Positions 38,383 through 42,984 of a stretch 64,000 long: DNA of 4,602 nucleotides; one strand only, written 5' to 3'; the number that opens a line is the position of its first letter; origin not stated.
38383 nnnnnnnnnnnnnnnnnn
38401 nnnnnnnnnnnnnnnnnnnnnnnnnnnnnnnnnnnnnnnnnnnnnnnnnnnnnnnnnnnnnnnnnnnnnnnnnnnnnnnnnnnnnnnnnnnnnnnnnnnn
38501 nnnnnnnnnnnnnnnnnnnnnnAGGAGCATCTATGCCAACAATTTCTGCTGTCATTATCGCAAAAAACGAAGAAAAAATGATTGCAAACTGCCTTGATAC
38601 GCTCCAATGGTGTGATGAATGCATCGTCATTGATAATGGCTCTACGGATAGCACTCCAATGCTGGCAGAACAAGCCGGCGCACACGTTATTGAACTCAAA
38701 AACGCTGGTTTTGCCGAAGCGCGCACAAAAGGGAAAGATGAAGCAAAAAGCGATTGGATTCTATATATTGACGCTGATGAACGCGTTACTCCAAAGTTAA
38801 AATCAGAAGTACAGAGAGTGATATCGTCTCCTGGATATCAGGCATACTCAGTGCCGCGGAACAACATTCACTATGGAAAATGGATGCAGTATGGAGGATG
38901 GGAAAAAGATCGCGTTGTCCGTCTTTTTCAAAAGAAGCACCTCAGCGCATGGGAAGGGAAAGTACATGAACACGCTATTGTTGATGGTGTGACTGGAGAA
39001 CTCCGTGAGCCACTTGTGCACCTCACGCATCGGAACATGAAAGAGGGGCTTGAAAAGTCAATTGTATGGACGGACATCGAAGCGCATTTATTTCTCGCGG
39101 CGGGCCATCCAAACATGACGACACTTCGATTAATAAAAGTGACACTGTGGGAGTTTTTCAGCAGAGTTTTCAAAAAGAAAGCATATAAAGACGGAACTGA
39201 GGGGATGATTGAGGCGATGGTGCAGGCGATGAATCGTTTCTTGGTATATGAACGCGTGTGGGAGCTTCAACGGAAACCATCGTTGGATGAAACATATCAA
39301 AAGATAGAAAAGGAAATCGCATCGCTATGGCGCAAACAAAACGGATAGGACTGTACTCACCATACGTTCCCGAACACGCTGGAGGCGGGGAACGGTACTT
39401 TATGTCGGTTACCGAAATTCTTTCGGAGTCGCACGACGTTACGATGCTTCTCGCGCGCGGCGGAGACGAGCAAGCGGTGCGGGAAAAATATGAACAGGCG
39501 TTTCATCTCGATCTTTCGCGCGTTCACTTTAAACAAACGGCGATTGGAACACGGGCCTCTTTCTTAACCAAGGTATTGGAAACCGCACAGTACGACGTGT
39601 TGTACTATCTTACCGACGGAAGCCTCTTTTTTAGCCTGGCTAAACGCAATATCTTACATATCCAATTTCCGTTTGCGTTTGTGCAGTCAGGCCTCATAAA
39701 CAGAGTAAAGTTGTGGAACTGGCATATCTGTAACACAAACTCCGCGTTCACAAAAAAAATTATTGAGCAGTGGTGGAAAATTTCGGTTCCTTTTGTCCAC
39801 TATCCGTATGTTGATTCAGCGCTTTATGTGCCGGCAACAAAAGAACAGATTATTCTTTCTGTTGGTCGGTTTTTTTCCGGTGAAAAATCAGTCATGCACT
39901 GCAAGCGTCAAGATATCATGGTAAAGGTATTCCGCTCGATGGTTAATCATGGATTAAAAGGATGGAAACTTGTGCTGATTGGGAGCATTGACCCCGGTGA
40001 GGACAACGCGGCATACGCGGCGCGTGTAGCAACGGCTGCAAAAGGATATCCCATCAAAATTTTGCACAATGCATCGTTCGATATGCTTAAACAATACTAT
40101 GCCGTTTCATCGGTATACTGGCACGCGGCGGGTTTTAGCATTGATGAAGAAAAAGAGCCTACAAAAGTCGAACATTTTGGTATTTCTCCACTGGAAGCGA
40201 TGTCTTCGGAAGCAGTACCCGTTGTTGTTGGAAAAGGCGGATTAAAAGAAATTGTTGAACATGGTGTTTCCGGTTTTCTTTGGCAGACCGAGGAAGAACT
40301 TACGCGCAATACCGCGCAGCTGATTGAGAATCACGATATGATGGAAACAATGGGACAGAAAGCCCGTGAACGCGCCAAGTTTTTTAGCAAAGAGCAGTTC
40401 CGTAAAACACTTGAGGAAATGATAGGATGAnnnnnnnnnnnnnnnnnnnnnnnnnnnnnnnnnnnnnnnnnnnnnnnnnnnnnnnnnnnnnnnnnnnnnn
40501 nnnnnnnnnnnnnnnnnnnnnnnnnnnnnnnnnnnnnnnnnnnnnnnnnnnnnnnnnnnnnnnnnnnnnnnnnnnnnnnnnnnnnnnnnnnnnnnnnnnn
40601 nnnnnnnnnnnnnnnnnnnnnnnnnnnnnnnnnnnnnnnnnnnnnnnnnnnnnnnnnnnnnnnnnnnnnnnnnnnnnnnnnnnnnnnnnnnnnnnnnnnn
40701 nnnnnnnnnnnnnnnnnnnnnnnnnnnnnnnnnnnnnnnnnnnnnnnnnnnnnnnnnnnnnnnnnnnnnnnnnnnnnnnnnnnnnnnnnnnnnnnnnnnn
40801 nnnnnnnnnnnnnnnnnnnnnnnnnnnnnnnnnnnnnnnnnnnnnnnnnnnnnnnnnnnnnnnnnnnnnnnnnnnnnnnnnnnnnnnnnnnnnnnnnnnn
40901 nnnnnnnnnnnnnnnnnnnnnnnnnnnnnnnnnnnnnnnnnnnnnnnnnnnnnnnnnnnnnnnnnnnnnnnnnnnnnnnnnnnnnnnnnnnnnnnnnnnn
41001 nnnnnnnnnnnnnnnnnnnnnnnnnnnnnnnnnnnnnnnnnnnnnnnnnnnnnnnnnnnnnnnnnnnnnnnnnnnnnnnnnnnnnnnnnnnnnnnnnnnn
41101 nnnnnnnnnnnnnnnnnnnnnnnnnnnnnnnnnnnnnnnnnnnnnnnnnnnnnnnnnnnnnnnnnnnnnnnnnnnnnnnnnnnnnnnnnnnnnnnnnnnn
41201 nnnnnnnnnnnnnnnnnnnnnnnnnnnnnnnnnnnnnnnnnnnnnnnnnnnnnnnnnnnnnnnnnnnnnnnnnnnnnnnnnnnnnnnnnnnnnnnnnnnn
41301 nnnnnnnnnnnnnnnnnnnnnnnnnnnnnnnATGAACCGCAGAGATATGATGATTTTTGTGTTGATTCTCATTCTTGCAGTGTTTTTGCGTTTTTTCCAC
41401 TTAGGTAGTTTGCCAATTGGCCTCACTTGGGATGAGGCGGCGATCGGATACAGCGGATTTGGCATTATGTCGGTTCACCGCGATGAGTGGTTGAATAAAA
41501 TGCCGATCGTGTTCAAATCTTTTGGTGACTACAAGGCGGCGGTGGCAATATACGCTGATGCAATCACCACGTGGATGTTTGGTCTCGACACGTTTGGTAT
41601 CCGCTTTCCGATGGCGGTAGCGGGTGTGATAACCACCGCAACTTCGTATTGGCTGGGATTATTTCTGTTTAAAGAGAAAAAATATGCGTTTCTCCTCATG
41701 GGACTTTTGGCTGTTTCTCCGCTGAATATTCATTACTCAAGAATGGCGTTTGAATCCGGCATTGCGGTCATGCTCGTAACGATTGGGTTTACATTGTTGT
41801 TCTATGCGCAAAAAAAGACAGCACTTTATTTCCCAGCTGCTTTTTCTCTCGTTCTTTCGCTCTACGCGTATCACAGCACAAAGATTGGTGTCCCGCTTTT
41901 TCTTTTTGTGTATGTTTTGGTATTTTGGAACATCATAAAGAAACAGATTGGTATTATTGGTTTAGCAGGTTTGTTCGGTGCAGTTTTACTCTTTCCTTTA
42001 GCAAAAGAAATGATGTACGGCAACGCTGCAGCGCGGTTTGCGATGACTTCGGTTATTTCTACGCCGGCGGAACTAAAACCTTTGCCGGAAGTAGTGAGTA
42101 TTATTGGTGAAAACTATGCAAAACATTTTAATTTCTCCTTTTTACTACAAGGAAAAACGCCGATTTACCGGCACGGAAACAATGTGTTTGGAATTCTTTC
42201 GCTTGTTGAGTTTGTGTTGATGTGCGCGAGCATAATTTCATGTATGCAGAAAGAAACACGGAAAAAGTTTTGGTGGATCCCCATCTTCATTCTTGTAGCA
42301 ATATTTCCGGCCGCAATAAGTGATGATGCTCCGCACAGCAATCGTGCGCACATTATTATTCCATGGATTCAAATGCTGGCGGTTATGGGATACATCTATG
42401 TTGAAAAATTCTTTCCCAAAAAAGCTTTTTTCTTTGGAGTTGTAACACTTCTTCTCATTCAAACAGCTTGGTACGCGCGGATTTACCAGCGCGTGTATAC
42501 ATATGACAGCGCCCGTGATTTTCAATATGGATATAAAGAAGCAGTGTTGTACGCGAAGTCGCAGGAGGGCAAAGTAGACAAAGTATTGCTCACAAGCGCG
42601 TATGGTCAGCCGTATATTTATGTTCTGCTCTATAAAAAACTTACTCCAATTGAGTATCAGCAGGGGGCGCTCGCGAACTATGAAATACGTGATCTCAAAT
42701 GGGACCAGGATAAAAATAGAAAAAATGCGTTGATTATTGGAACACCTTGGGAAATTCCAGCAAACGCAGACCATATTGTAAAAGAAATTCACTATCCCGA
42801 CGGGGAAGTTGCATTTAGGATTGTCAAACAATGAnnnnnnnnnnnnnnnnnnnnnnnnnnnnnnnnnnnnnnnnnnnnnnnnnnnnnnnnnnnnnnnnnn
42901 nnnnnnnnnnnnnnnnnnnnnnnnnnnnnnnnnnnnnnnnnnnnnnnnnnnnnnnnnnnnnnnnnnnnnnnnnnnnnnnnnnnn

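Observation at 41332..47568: Tandem array of four diverged PMT_2/ArnT-like GT-C genes, with a fifth paralog at 27765..29462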

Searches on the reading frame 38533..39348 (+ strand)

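Call 10: search_protein_families(library=pfam, proteins=[window:38533-39348:+], max_evalue=0.001)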
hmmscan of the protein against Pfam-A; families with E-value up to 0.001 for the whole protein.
window:38533-39348:+ (271 aa): 3 families
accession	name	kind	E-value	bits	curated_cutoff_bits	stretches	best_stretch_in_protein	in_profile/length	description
PF00535.33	Glycos_transf_2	-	1.1e-20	74.7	23.3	1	5-119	1-127/168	Glycosyl transferase family 2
PF13704.12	Glyco_tranf_2_4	-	3.6e-05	24.6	27.5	1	11-84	1-83/98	Glycosyl transferase family 2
PF10111.15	Glyco_tranf_2_2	-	0.00048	20.1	27.3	1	29-88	31-97/276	Glycosyltransferase like family 2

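Call 36: search_protein_families(library=ncbifam, proteins=[window:38533-39348:+], max_evalue=0.00001)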
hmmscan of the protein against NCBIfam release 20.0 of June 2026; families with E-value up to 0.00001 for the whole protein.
window:38533-39348:+ (271 aa): 8 families
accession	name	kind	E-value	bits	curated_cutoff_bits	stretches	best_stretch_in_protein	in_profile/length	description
TIGR04283.1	glyco_like_mftF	equivalog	1.3e-14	54.3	182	1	4-105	1-105/221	TIGR04283 family arsenosugar biosynthesis glycosyltransferase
TIGR04195.1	S_glycosyl_SunS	equivalog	2.6e-11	43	350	1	2-149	57-203/421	SunS family peptide S-glycosyltransferase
NF010496.0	PRK13915.1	equivalog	1.5e-10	40.7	262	1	3-82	32-126/307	glucosyl-3-phosphoglycerate synthase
NF007482.0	PRK10073.1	equivalog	1.3e-08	34.2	423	1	3-91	7-104/334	glycosyltransferase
TIGR04182.1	glyco_TIGR04182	equivalog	2.7e-08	33.6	325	1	6-88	4-88/293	S-layer glycoprotein N-glycosyltransferase AglJ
NF041875.1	EPS_EpsD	equivalog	2.1e-07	30.7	370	1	29-89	32-96/325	exopolysaccharide biosynthesis glycosyltransferase EpsD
TIGR03965.1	mycofact_glyco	equivalog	6.9e-07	28.5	280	1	2-88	74-170/467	mycofactocin biosynthesis glycosyltransferase MftF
TIGR03937.1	PgaC_IcaA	equivalog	5.2e-06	25.7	422.3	1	2-88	45-141/407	poly-beta-1,6-N-acetyl-D-glucosamine synthase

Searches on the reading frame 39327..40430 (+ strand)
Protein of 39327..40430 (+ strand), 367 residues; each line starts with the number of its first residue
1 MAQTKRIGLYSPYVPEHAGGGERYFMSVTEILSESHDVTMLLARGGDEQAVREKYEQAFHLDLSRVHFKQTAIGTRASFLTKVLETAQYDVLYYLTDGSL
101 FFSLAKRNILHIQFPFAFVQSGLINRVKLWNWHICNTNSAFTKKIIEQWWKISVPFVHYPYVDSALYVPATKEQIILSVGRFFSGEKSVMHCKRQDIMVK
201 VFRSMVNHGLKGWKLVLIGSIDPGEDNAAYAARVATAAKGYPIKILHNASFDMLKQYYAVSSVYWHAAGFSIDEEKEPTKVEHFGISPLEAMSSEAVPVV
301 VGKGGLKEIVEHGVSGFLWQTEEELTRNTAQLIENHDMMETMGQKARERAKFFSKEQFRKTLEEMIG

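Call 10: search_protein_families(library=pfam, proteins=[window:39327-40430:+], max_evalue=0.001)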
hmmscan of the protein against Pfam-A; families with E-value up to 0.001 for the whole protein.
window:39327-40430:+ (367 aa): 2 families
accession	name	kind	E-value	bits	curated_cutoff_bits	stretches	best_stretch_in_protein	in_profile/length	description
PF00534.26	Glycos_transf_1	-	8.1e-17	61.7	26.4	1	171-349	13-172/172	Glycosyl transferases group 1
PF13692.12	Glyco_trans_1_4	-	2.5e-11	44.5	27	1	175-335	3-142/142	Glycosyl transferases group 1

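Call 36: search_protein_families(library=ncbifam, proteins=[window:39327-40430:+], max_evalue=0.00001)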
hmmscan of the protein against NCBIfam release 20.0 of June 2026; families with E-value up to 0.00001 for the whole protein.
window:39327-40430:+ (367 aa): 8 families
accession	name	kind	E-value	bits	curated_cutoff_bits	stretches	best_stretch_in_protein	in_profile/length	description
TIGR03999.1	thiol_BshA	equivalog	9.1e-14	51.2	273.7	1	191-362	204-366/375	N-acetyl-alpha-D-glucosaminyl L-malate synthase BshA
NF041876.1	EPS_EpsE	equivalog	1.4e-08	34.4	400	1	282-350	306-376/389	exopolysaccharide biosynthesis GT4 family glycosyltransferase EpsE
TIGR02149.1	glgA_Coryne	subfamily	2.2e-07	30.3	302.4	1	278-357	290-378/391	glycogen synthase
NF041139.1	TreT_Thcocales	equivalog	2.8e-06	26.4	775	1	281-351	323-393/412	trehalose synthase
NF049988.1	MGlcDAGSynMgs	equivalog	2.9e-06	26.9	400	1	212-364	244-382/398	alpha-monoglucosyldiacylglycerol synthase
TIGR04063.1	stp3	hypoth_equivalog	2.9e-06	26.4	442.05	0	198-348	231-373/397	TIGR04063 family PEP-CTERM/XrtA system glycosyltransferase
NF038229.1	Glyco4_Geo_Pelo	equivalog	3.8e-06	26.2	400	1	289-356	255-323/338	GPMC system family 4 glycosyltransferase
TIGR03449.1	mycothiol_MshA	equivalog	4.7e-06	25.8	462.5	1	278-363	310-397/406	D-inositol-3-phosphate glycosyltransferase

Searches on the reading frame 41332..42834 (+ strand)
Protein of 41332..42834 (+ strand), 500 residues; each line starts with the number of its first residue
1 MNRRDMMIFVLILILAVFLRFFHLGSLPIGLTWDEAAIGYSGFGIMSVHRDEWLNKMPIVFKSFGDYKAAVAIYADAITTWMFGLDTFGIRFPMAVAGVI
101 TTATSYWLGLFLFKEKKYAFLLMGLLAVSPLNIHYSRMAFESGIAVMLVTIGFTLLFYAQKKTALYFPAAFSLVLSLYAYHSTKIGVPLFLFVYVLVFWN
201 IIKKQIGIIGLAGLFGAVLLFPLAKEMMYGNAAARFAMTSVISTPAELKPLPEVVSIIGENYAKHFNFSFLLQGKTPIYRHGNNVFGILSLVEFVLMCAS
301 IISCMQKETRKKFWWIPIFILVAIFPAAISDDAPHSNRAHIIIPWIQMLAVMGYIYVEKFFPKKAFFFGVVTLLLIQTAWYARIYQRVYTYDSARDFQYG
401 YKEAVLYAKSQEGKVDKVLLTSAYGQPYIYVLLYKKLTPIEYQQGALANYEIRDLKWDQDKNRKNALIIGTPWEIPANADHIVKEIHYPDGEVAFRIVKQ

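Call 4: search_protein_families(library=pfam, proteins=[window:41332-42834:+], max_evalue=0.01)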
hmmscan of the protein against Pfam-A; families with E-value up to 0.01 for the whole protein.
window:41332-42834:+ (500 aa): 1 family
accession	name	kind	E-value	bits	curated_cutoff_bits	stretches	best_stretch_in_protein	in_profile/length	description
PF02366.24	PMT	-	3.8e-05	23.8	22.7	1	12-206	3-205/245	Dolichyl-phosphate-mannose-protein mannosyltransferase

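Call 9: search_protein_families(library=ncbifam, proteins=[window:41332-42834:+], max_evalue=0.01)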
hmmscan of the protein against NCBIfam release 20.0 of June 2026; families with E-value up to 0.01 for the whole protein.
window:41332-42834:+ (500 aa): 0 families

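Call 55: search_protein_families(library=pfam, proteins=[window:41332-42834:+], max_evalue=10)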
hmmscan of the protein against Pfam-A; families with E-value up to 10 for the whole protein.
window:41332-42834:+ (500 aa): 1 family
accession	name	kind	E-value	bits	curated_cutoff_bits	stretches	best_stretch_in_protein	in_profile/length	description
PF02366.24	PMT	-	3.8e-05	23.8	22.7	1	12-206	3-205/245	Dolichyl-phosphate-mannose-protein mannosyltransferase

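Call 56: list_cluster_members(proteins=[window:41332-42834:+, window:42831-44441:+, window:44438-46042:+, window:46039-47568:+, window:27765-29462:-])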
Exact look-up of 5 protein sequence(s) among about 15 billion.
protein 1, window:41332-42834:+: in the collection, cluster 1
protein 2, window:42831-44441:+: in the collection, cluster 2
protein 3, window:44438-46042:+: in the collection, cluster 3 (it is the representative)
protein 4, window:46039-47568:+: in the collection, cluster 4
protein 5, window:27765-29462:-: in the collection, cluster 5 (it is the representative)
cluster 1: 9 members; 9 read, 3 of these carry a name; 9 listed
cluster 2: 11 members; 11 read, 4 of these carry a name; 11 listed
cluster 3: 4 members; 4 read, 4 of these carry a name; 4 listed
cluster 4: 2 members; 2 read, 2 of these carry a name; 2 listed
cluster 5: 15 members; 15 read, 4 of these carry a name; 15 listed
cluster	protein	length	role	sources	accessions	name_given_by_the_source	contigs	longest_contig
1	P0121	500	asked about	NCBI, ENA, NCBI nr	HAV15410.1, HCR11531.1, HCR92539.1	MAG TPA: hypothetical protein DCX25_03705 [Candidatus Pacebacteria bacterium] | hypothetical protein [Candidatus Paceibacterota bacterium]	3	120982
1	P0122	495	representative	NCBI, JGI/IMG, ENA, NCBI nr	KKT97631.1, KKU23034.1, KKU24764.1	MAG: hypothetical protein UX35_C0012G0021 [Microgenomates group bacterium ... | MAG: hypothetical protein UX00_C0008G0005 [Microgenomates group bacterium ...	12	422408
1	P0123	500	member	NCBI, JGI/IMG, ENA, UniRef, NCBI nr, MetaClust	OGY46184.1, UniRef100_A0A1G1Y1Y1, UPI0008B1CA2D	MAG: hypothetical protein A2840_02490 [Candidatus Buchananbacteria bacterium ... | Glycosyltransferase RgtA/B/C/D-like domain-containing protein n=1 Tax=Candidatus ... | status=active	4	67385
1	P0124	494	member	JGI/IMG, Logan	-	-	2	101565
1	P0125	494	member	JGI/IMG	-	-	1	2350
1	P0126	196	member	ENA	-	-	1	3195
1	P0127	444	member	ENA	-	-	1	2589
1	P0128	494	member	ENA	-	-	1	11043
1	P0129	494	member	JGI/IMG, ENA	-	-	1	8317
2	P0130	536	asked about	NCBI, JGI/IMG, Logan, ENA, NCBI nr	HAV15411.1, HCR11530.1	MAG TPA: hypothetical protein DCX25_03710 [Candidatus Pacebacteria bacterium] | hypothetical protein [Candidatus Paceibacterota bacterium]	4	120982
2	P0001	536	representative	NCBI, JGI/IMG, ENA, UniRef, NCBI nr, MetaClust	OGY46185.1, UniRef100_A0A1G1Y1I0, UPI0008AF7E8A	MAG: hypothetical protein A2840_02495 [Candidatus Buchananbacteria bacterium ... | Glycosyltransferase RgtA/B/C/D-like domain-containing protein n=1 Tax=Candidatus ... | status=active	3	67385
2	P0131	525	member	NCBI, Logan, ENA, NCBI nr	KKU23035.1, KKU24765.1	MAG: hypothetical protein UX35_C0012G0022 [Microgenomates group bacterium ...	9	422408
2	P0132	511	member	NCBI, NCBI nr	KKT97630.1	MAG: hypothetical protein UX00_C0008G0004 [Microgenomates group bacterium ...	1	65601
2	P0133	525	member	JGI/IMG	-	-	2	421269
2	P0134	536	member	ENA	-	-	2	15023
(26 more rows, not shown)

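Call 85: search_protein_representatives(alignment_id=A2)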
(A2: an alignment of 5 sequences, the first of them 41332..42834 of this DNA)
Query: 5 sequences, 533 profile positions. Proteins with E-value up to 0.001 (for the whole library): 27661; up to 1e-10: 13177; up to 1e-30: 5616. The best 150 are listed.
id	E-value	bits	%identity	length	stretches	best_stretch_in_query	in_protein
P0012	7.3e-149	513.3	-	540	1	4-531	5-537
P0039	1.1e-142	493.0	-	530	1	5-532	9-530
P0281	6.3e-138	477.2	-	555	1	2-530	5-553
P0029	8.8e-137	473.5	-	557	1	5-532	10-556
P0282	7.1e-132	457.3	-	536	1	4-530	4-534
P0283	1.1e-131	456.6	-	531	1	7-531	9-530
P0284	2.1e-131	455.7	-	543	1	1-531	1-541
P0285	1.8e-129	449.3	-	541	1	1-522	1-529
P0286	6.7e-129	447.4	-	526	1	6-485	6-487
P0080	1.0e-128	446.8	-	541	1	1-475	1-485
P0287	1.2e-128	446.6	-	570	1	10-531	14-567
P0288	2.8e-127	442.1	-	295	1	1-306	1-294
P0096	1.1e-126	440.1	-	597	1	5-529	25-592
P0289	4.8e-126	438.0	-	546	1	6-531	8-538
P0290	3.4e-124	431.9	-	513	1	5-496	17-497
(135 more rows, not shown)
